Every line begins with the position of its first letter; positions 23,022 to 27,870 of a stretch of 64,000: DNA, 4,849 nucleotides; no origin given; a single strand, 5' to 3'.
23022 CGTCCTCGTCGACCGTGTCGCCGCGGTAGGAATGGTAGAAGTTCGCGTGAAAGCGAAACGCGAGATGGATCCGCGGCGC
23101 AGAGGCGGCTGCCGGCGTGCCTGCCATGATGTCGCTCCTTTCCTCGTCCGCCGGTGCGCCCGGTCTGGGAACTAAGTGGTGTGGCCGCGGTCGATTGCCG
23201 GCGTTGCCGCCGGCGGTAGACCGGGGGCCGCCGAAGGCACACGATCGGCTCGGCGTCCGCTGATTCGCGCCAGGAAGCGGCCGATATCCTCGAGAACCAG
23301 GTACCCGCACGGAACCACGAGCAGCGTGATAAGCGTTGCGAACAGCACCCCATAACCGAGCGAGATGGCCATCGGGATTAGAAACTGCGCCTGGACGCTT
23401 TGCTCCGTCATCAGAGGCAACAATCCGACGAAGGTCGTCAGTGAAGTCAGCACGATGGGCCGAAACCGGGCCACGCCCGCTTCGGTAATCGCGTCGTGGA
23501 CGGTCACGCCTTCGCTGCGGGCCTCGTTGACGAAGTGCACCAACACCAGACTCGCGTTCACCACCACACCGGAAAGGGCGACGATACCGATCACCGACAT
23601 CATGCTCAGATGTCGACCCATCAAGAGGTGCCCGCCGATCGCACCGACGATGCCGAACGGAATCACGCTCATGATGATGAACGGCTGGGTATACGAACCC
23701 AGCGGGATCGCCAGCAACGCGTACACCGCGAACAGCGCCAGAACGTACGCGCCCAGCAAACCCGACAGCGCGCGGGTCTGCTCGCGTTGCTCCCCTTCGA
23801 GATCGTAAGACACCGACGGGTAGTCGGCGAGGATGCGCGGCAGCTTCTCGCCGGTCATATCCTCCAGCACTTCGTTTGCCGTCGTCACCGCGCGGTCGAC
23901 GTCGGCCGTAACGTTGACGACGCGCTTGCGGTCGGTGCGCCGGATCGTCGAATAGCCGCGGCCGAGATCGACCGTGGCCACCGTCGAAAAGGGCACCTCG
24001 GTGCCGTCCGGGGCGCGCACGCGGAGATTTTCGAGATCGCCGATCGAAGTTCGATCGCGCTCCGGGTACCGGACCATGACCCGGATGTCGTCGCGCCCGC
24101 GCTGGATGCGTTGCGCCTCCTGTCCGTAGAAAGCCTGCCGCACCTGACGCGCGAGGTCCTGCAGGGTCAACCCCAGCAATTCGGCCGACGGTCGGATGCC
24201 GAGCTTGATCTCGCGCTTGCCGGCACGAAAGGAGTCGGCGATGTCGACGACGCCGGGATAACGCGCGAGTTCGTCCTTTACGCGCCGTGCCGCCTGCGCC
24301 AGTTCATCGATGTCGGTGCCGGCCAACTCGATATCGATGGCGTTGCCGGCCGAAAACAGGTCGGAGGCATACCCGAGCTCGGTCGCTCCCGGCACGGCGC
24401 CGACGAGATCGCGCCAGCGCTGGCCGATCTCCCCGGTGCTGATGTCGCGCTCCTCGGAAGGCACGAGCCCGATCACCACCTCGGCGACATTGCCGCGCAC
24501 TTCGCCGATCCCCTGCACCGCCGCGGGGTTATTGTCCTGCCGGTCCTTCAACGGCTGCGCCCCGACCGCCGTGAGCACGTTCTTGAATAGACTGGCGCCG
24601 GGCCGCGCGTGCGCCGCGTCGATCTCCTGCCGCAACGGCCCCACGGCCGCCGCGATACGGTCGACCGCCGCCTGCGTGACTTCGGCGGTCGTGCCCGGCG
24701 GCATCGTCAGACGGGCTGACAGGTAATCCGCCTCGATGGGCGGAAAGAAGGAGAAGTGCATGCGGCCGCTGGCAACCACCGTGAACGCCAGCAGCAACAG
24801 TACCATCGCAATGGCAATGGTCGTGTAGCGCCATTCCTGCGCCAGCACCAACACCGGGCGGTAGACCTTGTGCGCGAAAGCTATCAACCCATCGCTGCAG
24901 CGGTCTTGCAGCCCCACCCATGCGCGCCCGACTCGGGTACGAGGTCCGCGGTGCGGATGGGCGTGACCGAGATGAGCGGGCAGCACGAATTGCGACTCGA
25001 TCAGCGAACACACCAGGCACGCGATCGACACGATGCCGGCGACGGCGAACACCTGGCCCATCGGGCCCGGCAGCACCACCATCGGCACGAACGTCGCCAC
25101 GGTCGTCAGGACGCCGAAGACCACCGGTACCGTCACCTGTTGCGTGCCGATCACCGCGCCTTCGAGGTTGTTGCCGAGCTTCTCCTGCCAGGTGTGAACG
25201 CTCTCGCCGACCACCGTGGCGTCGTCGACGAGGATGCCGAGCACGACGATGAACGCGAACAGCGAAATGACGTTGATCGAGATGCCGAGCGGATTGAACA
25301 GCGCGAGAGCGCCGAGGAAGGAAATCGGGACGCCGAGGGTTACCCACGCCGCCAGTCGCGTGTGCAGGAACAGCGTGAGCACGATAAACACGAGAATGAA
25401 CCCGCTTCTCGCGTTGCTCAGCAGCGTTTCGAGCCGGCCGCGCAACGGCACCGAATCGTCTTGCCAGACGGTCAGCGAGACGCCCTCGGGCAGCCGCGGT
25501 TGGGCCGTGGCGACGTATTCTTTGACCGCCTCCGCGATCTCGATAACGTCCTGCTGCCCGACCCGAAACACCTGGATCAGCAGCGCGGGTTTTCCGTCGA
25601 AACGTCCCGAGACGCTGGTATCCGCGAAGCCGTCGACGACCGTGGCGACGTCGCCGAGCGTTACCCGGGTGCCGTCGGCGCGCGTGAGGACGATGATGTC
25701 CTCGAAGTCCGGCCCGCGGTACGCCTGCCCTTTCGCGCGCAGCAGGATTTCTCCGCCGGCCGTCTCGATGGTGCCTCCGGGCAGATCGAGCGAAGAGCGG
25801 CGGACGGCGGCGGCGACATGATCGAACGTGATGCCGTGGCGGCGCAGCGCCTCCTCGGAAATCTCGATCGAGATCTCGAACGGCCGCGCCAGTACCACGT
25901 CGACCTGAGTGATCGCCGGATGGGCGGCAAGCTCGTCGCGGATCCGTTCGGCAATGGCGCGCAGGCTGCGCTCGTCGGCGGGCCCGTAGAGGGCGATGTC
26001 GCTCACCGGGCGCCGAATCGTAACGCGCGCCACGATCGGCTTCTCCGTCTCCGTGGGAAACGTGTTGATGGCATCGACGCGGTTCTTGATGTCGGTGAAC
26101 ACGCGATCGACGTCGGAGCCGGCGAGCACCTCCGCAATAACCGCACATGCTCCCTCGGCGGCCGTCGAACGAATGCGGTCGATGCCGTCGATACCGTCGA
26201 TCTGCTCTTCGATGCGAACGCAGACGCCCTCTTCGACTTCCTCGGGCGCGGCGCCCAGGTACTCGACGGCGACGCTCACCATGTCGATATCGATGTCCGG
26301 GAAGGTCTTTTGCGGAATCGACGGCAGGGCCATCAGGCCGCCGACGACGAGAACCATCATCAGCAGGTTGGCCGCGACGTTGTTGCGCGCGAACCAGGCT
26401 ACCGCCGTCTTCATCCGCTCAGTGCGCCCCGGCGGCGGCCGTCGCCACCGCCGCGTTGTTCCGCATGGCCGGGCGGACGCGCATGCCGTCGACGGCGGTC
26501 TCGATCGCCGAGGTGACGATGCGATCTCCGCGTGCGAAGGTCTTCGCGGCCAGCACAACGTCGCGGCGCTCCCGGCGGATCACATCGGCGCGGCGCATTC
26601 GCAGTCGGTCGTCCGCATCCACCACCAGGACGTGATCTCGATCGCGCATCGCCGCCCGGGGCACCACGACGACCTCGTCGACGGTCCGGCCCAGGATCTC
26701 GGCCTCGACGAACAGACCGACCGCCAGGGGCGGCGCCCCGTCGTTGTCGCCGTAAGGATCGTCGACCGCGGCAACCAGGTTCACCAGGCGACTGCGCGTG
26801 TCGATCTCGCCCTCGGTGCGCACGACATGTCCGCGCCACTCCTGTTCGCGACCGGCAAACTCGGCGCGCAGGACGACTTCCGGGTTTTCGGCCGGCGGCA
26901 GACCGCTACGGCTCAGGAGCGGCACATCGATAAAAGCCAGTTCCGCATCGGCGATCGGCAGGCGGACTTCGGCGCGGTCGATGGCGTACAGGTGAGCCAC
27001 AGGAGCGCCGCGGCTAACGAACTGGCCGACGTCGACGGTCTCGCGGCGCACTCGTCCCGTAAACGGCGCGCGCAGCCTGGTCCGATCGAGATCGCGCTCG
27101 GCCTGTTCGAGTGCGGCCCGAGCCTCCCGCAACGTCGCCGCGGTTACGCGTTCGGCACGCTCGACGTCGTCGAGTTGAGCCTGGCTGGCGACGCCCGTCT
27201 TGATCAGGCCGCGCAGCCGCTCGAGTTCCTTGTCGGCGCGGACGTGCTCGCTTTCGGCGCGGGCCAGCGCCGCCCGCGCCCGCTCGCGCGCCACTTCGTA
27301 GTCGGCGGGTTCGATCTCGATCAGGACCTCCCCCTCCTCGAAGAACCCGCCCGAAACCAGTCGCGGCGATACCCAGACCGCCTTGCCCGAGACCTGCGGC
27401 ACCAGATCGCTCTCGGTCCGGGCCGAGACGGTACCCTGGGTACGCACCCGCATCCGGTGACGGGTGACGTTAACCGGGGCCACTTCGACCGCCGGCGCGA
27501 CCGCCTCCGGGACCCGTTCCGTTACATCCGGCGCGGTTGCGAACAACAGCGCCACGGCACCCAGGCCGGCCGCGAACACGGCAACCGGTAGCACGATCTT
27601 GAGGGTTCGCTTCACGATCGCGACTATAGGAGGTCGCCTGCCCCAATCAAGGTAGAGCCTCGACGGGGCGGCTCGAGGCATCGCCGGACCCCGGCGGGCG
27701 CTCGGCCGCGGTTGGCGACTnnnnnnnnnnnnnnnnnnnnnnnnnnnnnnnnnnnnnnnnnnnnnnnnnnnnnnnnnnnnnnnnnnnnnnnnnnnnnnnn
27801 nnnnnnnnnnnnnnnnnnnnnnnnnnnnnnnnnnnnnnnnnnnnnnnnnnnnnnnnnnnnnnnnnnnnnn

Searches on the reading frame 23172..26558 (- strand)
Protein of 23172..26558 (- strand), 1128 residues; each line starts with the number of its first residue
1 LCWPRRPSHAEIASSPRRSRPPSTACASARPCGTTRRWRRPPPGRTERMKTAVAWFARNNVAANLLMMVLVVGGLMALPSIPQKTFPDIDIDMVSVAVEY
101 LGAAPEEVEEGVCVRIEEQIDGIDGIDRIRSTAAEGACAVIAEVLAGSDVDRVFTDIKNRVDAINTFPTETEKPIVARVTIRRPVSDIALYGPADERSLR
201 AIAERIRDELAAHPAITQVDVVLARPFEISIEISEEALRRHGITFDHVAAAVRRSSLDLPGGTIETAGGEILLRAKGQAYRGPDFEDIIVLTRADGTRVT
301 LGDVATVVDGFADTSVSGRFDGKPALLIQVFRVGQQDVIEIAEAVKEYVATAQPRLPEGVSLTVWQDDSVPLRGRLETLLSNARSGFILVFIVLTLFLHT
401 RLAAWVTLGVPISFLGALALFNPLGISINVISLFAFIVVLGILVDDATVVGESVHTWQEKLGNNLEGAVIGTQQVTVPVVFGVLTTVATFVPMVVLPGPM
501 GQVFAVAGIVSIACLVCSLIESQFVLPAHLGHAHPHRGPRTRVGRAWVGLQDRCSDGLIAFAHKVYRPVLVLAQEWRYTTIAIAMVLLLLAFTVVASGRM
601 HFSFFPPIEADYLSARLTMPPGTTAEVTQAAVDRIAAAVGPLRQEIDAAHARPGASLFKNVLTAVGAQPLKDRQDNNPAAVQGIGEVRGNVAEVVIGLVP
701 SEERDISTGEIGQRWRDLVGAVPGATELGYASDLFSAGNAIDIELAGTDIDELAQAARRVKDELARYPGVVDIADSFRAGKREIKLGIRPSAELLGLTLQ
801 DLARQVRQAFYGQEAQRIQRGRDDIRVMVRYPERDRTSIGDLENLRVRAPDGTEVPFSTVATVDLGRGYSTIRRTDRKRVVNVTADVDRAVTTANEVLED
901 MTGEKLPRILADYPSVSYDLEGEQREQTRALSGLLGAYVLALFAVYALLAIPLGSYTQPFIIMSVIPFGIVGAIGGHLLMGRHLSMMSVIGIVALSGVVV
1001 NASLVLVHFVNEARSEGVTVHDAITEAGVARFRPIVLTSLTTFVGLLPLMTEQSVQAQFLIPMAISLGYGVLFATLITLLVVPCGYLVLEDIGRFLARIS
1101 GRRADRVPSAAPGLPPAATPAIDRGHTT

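Call 12: search_protein_families(library=pfam, proteins=[window:23172-26558:-], max_evalue=0.01)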
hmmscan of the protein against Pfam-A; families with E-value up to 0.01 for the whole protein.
window:23172-26558:- (1128 aa): 2 families
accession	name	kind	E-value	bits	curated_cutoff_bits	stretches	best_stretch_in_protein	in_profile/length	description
PF00873.25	ACR_tran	-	3.2e-166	555.3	28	1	55-1089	4-1020/1021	AcrB/AcrD/AcrF family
PF02355.23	SecD_SecF_C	-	0.00097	19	20.5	0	940-1077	39-178/189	Protein export membrane protein SecD/SecF, C-terminal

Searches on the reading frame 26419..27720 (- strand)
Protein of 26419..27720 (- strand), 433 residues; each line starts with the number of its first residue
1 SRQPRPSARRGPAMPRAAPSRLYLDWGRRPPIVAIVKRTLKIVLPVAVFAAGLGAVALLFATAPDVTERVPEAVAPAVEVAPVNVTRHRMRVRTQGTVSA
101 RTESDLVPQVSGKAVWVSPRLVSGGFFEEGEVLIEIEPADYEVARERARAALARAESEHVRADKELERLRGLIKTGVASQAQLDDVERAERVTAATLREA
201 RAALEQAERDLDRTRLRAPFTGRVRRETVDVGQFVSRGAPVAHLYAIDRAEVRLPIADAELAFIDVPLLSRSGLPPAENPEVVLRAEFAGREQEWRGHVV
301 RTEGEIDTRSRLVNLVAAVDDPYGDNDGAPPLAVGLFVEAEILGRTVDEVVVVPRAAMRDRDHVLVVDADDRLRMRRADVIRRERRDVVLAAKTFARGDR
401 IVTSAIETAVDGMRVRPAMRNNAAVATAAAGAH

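Call 26: search_protein_families(library=pfam, proteins=[window:26419-27720:-], max_evalue=0.01)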
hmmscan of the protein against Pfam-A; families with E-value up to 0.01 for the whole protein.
window:26419-27720:- (433 aa): 2 families
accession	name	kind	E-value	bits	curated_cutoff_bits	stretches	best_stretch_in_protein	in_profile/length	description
PF13437.12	HlyD_3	-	1.7e-13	51.6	22.2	1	216-335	2-106/106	HlyD family secretion protein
PF16576.10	HlyD_D23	-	0.00076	19.3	30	1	92-265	6-160/214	Barrel-sandwich domain of CusB or HlyD membrane-fusion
